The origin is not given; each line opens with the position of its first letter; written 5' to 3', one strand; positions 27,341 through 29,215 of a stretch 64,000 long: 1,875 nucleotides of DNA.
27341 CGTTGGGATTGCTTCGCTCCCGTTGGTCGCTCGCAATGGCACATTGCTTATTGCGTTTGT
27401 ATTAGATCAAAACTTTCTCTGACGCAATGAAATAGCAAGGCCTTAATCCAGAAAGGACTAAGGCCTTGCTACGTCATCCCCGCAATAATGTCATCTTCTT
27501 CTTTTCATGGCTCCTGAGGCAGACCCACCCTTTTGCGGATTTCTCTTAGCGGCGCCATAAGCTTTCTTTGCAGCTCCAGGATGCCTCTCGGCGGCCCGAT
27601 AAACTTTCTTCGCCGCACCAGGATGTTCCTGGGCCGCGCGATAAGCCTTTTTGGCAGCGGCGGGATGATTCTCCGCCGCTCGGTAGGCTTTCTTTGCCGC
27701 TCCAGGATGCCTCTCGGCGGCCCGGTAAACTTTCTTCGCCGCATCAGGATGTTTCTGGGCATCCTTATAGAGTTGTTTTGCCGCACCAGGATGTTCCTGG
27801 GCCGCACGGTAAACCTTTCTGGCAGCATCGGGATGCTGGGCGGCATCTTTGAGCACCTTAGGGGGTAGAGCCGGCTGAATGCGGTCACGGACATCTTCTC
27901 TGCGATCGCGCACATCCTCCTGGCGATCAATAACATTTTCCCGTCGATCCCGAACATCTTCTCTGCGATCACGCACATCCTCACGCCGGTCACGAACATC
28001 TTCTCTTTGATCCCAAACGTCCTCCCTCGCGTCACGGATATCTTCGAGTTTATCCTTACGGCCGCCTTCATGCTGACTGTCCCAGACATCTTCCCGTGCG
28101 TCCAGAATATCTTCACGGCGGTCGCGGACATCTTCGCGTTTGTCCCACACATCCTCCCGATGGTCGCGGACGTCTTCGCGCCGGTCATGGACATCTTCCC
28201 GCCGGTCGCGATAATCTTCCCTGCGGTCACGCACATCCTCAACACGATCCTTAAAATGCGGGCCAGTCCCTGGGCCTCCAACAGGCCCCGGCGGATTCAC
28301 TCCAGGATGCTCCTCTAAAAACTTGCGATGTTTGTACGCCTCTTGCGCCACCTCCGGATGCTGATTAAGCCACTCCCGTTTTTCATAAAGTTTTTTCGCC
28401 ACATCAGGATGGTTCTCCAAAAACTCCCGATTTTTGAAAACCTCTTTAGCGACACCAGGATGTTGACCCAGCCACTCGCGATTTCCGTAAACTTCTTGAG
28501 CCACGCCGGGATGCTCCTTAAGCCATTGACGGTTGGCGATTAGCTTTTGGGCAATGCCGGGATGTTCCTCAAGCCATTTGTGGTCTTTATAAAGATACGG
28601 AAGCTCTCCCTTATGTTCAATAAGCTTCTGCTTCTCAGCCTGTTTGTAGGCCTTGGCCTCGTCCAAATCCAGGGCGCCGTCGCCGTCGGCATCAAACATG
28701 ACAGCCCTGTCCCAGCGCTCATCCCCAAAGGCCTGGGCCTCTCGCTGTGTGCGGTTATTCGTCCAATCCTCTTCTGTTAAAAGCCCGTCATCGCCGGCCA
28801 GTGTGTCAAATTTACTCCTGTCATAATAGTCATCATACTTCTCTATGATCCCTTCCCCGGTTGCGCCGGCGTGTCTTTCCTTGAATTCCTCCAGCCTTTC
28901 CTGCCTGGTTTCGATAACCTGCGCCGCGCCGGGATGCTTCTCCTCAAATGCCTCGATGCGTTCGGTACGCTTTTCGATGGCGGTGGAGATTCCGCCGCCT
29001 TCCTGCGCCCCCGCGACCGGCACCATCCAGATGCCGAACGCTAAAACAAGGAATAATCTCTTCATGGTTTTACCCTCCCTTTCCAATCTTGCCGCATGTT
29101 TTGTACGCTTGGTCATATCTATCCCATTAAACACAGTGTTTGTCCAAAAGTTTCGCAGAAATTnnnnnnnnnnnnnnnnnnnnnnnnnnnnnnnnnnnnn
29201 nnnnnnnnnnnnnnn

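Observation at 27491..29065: Secreted protein made of three DNA-level tandem repeat arrays (51-, 21- and 39-bp periods) plus an EF-hand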

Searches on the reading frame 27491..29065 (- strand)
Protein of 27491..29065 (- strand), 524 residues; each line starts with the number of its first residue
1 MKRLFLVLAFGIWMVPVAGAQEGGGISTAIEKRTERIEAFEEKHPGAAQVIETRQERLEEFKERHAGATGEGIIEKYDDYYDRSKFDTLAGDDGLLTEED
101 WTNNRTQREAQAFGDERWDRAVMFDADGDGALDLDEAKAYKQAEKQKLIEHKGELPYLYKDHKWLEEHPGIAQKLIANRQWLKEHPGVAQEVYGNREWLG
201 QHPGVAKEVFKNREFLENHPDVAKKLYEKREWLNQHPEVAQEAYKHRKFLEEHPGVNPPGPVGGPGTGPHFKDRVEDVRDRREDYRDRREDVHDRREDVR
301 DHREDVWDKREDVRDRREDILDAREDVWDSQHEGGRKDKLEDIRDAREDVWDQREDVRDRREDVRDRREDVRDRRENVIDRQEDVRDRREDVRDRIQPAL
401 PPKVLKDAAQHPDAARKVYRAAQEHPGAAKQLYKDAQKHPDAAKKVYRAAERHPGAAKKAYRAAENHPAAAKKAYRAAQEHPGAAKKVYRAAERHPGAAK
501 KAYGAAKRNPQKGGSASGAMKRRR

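Call 5: search_protein_families(library=pfam, proteins=[window:27491-29065:-], max_evalue=1)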
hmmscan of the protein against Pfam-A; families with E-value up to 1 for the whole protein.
window:27491-29065:- (524 aa): 9 families
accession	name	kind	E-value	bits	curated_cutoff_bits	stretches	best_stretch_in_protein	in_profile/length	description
PF07533.21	BRK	-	0.00011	22.2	23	0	179-188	30-39/44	BRK domain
PF21096.2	RecA_C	-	0.0067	17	27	0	212-229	34-51/57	RecA C-terminal domain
PF16525.10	MHB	-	0.016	15.8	27.4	0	212-256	19-58/77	Haemophore, haem-binding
PF00036.39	EF-hand_1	-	0.071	13.1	25.4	1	123-138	8-23/29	EF hand domain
PF13428.12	TPR_14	-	0.087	14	23.5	0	436-458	13-36/44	Tetratricopeptide repeat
PF13202.12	EF-hand_5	-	0.12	12.4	25.9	1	123-136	7-20/25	EF hand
PF09789.14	CC149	-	0.13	11.9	30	1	280-396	58-172/316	Coiled-coil domain-containing protein 149-A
PF05279.16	Asp-B-Hydro_N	-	0.31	11.5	23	1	123-139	47-63/66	Aspartyl beta-hydroxylase N-terminal region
PF04663.18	Phenol_monoox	-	0.52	10.9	27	0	216-233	49-66/66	Phenol hydroxylase conserved region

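Call 8: search_protein_families(library=ncbifam, proteins=[window:27491-29065:-], max_evalue=0.1)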
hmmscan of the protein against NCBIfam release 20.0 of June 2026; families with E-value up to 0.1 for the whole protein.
window:27491-29065:- (524 aa): 5 families
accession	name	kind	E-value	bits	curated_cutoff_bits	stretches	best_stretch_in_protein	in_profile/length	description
NF045487.1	ASRP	equivalog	7.5e-06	24.8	300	1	274-396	349-469/593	archaea-specific SMC-related protein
NF041035.1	Rad50_Halo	equivalog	0.0012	17.3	1000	1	273-395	527-642/883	DNA double-strand break repair ATPase Rad50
TIGR04529.1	MTB_hemophore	subfamily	0.0074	17.1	32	0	214-256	19-56/77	hemophore-related protein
NF002572.0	PRK02224.1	equivalog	0.012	13.9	1087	1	272-454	212-390/888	DNA double-strand break repair ATPase Rad50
NF003034.1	PRK03918.1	equivalog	0.029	12.3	700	1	271-394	219-342/878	DNA double-strand break repair ATPase Rad50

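Call 10: find_homologous_proteins(query=window:27491-29065:-, max_evalue=0.001)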
Query window:27491-29065:- (524 aa): 39 proteins with E <= 0.001 among 8000 candidates.
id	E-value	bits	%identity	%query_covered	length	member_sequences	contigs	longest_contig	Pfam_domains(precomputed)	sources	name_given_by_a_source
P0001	8.9e-195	667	83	53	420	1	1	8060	PF07533.22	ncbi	-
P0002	1.3e-71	260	57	33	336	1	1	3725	-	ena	-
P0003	9.7e-64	234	60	33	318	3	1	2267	-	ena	-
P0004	8.5e-57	212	47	60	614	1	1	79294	PF13405.13,PF13202.13,PF00036.39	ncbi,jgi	jgi:2-oxo-4-hydroxy-4-carboxy--5-ureidoimidazoline (OHCU) decarboxylase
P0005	3.8e-28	117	58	22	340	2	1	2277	-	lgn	-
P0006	2.0e-27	115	47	32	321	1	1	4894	PF28533.1,PF10817.16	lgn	-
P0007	2.2e-27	115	62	18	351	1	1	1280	-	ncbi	-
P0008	2.9e-27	114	50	29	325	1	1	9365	-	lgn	-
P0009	7.5e-26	109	66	23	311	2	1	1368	PF08004.18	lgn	-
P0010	3.3e-23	101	62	21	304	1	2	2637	-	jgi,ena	-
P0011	1.2e-22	99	79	3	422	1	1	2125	-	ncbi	-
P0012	1.4e-22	99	51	24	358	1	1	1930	PF02151.26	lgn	-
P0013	4.1e-22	97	54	24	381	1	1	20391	-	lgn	-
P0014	1.3e-20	92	63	16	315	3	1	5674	-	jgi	-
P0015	4.3e-20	90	57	15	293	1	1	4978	-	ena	-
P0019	2.0e-17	82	78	13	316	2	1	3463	-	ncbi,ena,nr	ncbi:MAG: hypothetical protein KKC84_03435 [Candidatus Omnitrophica bacterium]|nr:hypothetical prote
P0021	2.3e-15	75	56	13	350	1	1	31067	-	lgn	-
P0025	2.1e-14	72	42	4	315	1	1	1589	PF13405.13,PF13202.13,PF00036.39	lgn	-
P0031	2.5e-10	58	30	11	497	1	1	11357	PF13405.13,PF13499.13,PF13202.13,PF00036.39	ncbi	-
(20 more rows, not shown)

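Call 14: find_encoding_contigs(protein=P0001, flank=8000, max_places=3)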
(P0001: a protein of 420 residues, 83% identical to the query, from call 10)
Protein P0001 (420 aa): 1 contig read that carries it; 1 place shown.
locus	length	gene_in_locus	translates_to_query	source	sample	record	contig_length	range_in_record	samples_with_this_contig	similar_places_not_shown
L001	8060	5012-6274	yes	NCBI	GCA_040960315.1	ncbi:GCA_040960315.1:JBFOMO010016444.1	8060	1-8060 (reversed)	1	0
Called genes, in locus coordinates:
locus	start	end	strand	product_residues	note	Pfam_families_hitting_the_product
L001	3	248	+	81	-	?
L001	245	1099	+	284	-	PF01112:Asparaginase_2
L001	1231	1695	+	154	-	-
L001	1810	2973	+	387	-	PF01053:Cys_Met_Meta_PP, PF00155:Aminotran_1_2 (weak), PF06838:Met_gamma_lyase (weak)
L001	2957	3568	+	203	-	PF07638:Sigma70_ECF (weak), PF04542:Sigma70_r2, PF08281:Sigma70_r4_2, PF04545:Sigma70_r4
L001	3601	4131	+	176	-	PF13490:zf-HC2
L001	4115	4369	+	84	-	-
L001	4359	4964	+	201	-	-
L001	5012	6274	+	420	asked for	PF07533:BRK (faint)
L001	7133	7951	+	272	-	-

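Call 15: find_encoding_contigs(protein=P0004, flank=8000, max_places=3)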
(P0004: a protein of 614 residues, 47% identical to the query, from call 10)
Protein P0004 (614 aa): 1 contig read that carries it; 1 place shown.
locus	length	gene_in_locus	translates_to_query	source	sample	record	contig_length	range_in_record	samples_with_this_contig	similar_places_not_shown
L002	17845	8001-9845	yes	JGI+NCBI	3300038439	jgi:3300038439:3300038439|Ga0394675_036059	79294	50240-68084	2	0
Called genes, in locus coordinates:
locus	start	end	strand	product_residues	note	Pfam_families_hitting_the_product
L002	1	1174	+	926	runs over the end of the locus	PF00133:tRNA-synt_1, PF09334:tRNA-synt_1g, PF01406:tRNA-synt_1e, PF01921:tRNA-synt_1f (weak), PF09334:tRNA-synt_1g (weak), PF08264:Anticodon_1, PF06827:zf-FPG_IleRS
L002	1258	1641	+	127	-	PF01258:zf-dskA_traR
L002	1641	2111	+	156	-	PF01252:Peptidase_A8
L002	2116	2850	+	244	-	PF01790:LGT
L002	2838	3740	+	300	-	PF01479:S4 (weak), PF00849:PseudoU_synth_2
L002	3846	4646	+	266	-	-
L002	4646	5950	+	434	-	PF00275:EPSP_synthase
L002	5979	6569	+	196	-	PF04542:Sigma70_r2, PF08281:Sigma70_r4_2, PF04545:Sigma70_r4, PF13384:HTH_23 (weak)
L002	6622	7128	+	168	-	PF13490:zf-HC2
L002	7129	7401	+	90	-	-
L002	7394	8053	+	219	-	-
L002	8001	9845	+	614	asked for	PF00036:EF-hand_1 (faint), PF13202:EF-hand_5 (faint), PF13405:EF-hand_6 (faint)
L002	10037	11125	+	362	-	PF00022:Actin (weak), PF06723:MreB_Mbl, PF11104:PilM_2 (faint), PF00012:HSP70, PF14450:FtsA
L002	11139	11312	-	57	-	-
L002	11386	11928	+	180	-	PF04085:MreC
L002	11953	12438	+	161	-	-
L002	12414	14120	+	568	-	PF03717:PBP_dimer, PF00905:Transpeptidase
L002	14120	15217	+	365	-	PF01098:FTSW_RODA_SPOVE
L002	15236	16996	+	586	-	PF19864:Radical_SAM_N2, PF04055:Radical_SAM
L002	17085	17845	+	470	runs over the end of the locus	PF00672:HAMP, PF13185:GAF_2 (weak), PF13492:GAF_3 (weak), PF00990:GGDEF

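Call 16: find_encoding_contigs(protein=P0013, flank=6000, max_places=2)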
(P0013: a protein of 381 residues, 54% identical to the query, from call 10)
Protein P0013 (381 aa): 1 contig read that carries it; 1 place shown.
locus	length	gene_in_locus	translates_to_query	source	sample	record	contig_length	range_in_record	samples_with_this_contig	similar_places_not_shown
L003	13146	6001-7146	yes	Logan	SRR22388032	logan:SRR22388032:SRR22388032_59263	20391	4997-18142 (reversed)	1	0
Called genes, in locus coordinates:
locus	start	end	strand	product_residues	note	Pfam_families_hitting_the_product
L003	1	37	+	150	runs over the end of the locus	PF01047:MarR, PF12802:MarR_2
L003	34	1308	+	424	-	PF02321:OEP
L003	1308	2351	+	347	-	PF25917:BSH_RND (weak), PF25954:Beta-barrel_RND_2, PF25989:YknX_C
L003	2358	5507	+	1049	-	PF00873:ACR_tran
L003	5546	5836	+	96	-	-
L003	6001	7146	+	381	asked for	-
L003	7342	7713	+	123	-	PF00072:Response_reg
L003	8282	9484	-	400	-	PF00817:IMS, PF21999:IMS_HHH_1 (weak), PF11799:IMS_C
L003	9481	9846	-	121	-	-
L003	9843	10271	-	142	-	PF07238:PilZ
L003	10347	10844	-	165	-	PF04461:YajQ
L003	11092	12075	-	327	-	PF00691:OmpA, PF01476:LysM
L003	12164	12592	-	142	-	PF01471:PG_binding_1, PF09374:PG_binding_3 (faint)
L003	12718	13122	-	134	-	PF00072:Response_reg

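Call 17: find_encoding_contigs(protein=P0021, flank=6000, max_places=2)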
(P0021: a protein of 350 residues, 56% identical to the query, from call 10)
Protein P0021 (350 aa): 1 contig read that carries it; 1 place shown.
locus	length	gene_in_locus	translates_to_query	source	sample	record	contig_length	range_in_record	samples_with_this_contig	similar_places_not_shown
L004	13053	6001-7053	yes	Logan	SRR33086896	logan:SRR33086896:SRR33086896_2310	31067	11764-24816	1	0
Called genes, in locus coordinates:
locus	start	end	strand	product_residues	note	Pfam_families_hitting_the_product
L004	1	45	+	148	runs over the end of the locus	PF01047:MarR, PF12802:MarR_2 (weak)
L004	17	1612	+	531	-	PF02321:OEP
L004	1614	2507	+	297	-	PF25917:BSH_RND, PF25944:Beta-barrel_RND (faint), PF25954:Beta-barrel_RND_2, PF25990:Beta-barrel_YknX, PF25967:RND-MFP_C, PF25975:CzcB_C, PF25989:YknX_C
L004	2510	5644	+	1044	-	PF00873:ACR_tran, PF03176:MMPL (weak)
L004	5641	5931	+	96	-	-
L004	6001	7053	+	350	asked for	-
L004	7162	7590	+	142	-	PF07963:N_methyl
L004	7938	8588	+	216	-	PF13444:Acetyltransf_5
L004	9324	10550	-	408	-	PF00817:IMS, PF11799:IMS_C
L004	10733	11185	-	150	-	-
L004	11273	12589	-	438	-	PF04851:ResIII, PF00270:DEAD, PF00271:Helicase_C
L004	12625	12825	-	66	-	PF00313:CSD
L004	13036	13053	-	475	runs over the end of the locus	PF13537:GATase_7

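Call 18: find_encoding_contigs(protein=P0008, flank=6000, max_places=2)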
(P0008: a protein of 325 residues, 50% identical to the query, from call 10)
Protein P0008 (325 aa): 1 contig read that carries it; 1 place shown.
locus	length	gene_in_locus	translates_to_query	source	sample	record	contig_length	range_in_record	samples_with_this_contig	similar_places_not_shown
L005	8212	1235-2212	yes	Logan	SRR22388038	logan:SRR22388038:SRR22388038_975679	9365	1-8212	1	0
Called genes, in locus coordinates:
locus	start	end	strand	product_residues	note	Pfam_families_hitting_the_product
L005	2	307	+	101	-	?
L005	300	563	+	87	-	-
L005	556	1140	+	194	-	-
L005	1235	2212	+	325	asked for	-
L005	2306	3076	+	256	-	PF13428:TPR_14 (faint), PF14559:TPR_19 (faint), PF12895:ANAPC3 (faint), PF07719:TPR_2 (faint), PF13174:TPR_6 (weak), PF14853:Fis1_TPR_C (faint), PF05036:SPOR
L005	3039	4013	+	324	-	PF01745:IPT, PF01715:IPPT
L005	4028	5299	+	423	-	PF13167:GTP-bdg_N, PF19275:HflX_C (faint), PF16360:GTP-bdg_M, PF03193:RsgA_GTPase (faint), PF00009:GTP_EFTU (faint), PF01926:MMR_HSR1, PF02421:FeoB_N, PF16897:MMR_HSR1_Xtn (weak), +1 more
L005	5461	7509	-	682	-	PF26626:DUF8201 (weak)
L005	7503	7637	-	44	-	-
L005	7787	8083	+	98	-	PF13411:MerR_1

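Call 19: find_encoding_contigs(protein=P0031, flank=6000, max_places=2)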
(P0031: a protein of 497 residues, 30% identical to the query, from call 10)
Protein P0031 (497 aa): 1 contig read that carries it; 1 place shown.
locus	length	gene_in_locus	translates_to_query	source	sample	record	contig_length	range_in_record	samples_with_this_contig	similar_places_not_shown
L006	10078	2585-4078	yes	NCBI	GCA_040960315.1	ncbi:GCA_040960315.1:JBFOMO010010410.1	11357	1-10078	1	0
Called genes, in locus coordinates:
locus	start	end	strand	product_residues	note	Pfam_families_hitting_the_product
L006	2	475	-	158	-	?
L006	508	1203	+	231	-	PF00702:Hydrolase, PF12710:HAD, PF13419:HAD_2, PF13242:Hydrolase_like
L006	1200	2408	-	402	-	PF01555:N6_N4_Mtase (weak), PF01170:UPF0020 (faint), PF08241:Methyltransf_11 (faint), PF13649:Methyltransf_25 (faint)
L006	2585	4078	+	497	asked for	PF13499:EF-hand_7 (faint), PF13405:EF-hand_6 (faint), PF00036:EF-hand_1 (faint), PF13202:EF-hand_5 (faint)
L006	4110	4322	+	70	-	-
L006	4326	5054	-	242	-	PF03740:PdxJ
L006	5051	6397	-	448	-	PF02878:PGM_PMM_I, PF02879:PGM_PMM_II, PF02880:PGM_PMM_III, PF00408:PGM_PMM_IV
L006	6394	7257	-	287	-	PF00809:Pterin_bind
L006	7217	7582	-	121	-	-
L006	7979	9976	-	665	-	PF06068:TIP49 (weak), PF00004:AAA, PF07728:AAA_5 (faint), PF17862:AAA_lid_3, PF01434:Peptidase_M41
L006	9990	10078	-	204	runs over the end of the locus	PF04390:LptE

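Call 26: find_related_loci(query=A1, collection=genome_contigs, flank=8000)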
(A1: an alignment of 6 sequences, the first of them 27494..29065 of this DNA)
Query A1 (524 aa) in genome_contigs; peptide patterns used: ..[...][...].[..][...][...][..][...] (x = any residue, [..] = any of these).
209 stretches matched a pattern; 12 encode a relative of the query (tblastn E <= 1e-3); 12 distinct loci.
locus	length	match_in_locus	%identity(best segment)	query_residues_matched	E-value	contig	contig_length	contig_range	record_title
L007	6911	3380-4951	79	1-523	0e+0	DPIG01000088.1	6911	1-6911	MAG TPA_asm: Candidatus Omnitrophota bacterium isolate UBA10147 contig_91431, whole genome shotgun sequence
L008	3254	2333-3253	83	1-503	1e-153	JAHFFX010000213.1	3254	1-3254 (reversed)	MAG: Candidatus Omnitrophota bacterium isolate nzgw301 NODE_162007_length_3255_cov_3.202616, whole genome shotgun sequen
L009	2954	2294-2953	75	1-503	1e-123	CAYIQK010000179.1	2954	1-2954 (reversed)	MAG TPA_asm: uncultured Planctomycetales bacterium isolate ERP119705_co25_244 genome assembly, contig: NODE_62010_length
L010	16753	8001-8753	51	70-524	2e-55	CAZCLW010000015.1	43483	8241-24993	MAG TPA_asm: uncultured Planctomycetales bacterium isolate SRP239054_co1_195 genome assembly, contig: NODE_493_length_43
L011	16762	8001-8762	44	66-490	2e-49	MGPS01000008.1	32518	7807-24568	MAG: Deltaproteobacteria bacterium GWC2_42_11 gwc2_scaffold_1171, whole genome shotgun sequence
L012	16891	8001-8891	40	75-524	9e-39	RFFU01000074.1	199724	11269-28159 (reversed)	MAG: Candidatus Hydrogenedentota bacterium isolate J006 k99_576279, whole genome shotgun sequence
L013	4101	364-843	55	143-490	3e-34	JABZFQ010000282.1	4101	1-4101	MAG: Desulfobacteraceae bacterium isolate Grevelingen_8MPaII_metabat2.79 scaffold_16697, whole genome shotgun sequence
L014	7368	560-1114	40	75-476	3e-32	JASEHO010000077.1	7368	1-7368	MAG: bacterium isolate Yes70-25 NODE_77_length_7368_cov_26.566525, whole genome shotgun sequence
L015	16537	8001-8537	39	77-482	1e-30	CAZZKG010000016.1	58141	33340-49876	MAG TPA_asm: uncultured Gemmatimonadota bacterium isolate binchicken_co275_191 genome assembly, contig: NODE_428_length_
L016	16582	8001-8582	51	145-501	6e-30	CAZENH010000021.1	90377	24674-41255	MAG TPA_asm: uncultured Myxococcales bacterium isolate binchicken_co150_700 genome assembly, contig: NODE_391_length_903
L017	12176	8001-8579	49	152-500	3e-29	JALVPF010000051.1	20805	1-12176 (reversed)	MAG: Myxococcales bacterium isolate A3_metabat1_scaf2bin.099 A3_NODE_1156_length_20805_cov_2.250024, whole genome shotgu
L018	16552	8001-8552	28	119-263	2e-10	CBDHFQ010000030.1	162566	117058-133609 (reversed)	MAG: Bacteroidia bacterium isolate 25d22b30-7bab-4f40-8331-5cd9055c56ff genome assembly, contig: contig_30, whole genome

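Call 34: search_solved_structures(query=window:27491-29065:-, max_evalue=1, show_alignments=2)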
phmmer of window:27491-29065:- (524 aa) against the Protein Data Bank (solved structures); distinct sequences matched with E-value up to 1: 1.
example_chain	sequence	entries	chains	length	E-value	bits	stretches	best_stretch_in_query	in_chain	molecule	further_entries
2jnx_A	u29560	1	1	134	0.33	13.2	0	92-140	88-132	Calcium binding protein 2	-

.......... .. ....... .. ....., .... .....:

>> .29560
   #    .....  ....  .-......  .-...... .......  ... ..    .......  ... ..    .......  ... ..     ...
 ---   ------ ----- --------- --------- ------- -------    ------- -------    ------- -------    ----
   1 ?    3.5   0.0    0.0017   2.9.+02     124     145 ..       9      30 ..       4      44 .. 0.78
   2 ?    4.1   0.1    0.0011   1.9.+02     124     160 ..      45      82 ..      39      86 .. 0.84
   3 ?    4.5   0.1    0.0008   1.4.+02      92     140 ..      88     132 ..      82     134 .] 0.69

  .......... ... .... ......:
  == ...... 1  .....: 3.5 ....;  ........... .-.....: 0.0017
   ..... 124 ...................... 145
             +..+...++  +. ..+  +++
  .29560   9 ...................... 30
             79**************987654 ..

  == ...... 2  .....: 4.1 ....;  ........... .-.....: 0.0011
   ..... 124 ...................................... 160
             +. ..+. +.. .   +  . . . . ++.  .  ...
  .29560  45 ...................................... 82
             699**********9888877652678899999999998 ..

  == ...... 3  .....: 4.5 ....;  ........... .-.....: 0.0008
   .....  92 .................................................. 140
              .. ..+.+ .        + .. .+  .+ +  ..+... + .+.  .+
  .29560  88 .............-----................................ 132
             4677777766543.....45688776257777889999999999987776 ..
